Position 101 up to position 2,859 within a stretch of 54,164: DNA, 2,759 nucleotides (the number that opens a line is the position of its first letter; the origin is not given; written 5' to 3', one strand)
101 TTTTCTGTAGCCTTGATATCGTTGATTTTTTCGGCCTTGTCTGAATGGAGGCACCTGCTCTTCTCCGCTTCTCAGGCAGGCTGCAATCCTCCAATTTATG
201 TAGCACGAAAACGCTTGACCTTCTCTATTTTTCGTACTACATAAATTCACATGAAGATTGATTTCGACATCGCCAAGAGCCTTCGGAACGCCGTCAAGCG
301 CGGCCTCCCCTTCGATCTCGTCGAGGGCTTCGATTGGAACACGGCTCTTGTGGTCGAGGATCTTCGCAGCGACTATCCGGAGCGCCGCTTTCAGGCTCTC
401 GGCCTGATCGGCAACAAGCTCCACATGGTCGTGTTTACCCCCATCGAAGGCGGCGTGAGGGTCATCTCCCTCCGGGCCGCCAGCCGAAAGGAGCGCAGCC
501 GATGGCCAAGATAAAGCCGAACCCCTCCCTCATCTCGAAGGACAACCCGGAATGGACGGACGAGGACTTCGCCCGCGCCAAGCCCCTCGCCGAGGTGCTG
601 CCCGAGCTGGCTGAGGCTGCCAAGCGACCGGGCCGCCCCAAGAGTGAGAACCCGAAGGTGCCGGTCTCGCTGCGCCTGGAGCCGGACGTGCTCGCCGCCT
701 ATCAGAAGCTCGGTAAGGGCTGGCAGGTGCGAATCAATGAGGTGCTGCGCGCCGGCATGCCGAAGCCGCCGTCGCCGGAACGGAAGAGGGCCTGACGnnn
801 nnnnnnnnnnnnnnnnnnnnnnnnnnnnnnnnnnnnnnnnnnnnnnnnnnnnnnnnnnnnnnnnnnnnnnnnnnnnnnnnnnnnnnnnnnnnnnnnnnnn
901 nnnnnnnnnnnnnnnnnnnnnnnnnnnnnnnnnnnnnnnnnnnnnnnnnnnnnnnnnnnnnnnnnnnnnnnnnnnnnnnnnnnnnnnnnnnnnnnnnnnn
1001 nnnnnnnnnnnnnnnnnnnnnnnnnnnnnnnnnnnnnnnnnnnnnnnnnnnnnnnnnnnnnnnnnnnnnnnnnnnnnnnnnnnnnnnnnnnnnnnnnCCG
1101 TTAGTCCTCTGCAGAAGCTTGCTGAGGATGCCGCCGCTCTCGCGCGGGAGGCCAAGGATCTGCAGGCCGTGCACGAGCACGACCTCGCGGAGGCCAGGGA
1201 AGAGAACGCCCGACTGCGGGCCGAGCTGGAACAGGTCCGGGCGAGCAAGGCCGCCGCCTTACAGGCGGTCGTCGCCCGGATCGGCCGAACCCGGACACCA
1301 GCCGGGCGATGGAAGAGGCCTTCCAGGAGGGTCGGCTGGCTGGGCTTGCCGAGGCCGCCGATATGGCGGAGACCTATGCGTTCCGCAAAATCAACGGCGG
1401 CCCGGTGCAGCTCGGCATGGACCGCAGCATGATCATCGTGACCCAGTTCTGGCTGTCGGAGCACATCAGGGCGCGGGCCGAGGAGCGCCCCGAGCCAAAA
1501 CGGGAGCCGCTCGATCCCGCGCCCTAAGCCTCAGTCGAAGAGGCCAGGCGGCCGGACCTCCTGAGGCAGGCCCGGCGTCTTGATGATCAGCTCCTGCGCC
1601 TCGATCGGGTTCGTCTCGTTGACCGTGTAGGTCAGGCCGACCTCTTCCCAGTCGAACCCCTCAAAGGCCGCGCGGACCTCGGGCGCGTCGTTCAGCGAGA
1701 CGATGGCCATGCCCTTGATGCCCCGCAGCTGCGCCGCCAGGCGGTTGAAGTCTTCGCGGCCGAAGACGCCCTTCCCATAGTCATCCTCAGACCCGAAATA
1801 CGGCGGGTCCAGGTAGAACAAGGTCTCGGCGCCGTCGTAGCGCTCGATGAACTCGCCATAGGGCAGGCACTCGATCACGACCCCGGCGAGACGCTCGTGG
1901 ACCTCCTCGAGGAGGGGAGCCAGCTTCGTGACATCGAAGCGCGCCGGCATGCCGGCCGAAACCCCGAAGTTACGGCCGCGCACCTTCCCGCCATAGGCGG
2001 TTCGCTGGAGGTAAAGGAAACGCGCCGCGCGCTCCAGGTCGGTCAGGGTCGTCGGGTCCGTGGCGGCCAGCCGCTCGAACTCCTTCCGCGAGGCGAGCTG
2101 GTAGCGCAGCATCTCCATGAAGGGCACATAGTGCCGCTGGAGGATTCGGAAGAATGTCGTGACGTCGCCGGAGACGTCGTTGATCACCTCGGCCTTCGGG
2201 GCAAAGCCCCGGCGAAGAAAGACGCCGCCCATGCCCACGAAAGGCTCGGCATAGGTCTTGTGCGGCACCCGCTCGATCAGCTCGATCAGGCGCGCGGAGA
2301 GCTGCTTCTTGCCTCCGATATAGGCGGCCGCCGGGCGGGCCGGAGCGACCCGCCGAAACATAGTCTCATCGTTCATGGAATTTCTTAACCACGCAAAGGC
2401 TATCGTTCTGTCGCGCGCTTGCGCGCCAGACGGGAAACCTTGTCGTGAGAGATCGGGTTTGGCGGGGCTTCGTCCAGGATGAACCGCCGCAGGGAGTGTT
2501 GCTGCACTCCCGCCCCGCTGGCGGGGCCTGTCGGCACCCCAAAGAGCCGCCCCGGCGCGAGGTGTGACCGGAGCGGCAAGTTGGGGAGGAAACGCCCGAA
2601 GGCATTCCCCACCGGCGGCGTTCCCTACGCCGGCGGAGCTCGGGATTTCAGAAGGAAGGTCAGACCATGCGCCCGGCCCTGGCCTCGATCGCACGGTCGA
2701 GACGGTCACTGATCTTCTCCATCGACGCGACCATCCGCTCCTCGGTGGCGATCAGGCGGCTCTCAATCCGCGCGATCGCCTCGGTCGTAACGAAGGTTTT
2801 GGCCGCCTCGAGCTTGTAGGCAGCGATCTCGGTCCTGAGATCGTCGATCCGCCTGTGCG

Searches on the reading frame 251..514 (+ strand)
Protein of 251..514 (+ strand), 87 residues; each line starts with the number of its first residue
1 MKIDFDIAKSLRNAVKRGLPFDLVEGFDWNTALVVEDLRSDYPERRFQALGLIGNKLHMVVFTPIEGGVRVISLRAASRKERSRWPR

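Call 49: search_protein_families(library=pfam, proteins=[window:251-514:+], max_evalue=0.01)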
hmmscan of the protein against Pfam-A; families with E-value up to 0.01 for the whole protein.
window:251-514:+ (87 aa): 1 family
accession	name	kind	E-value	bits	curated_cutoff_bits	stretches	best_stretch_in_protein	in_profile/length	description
PF04365.19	BrnT_toxin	-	2.8e-19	69.6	34.5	1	5-81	1-77/77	Ribonuclease toxin, BrnT, of type II toxin-antitoxin system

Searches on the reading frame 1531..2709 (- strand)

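Call 48: search_protein_families(library=pfam, proteins=[window:1531-2709:-], max_evalue=0.001)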
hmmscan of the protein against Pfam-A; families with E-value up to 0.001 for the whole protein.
window:1531-2709:- (392 aa): 1 family
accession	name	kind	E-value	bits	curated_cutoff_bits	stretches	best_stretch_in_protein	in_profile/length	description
PF02086.21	MethyltransfD12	-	1.1e-21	78.1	22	1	130-362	1-252/253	D12 class N6 adenine-specific DNA methyltransferase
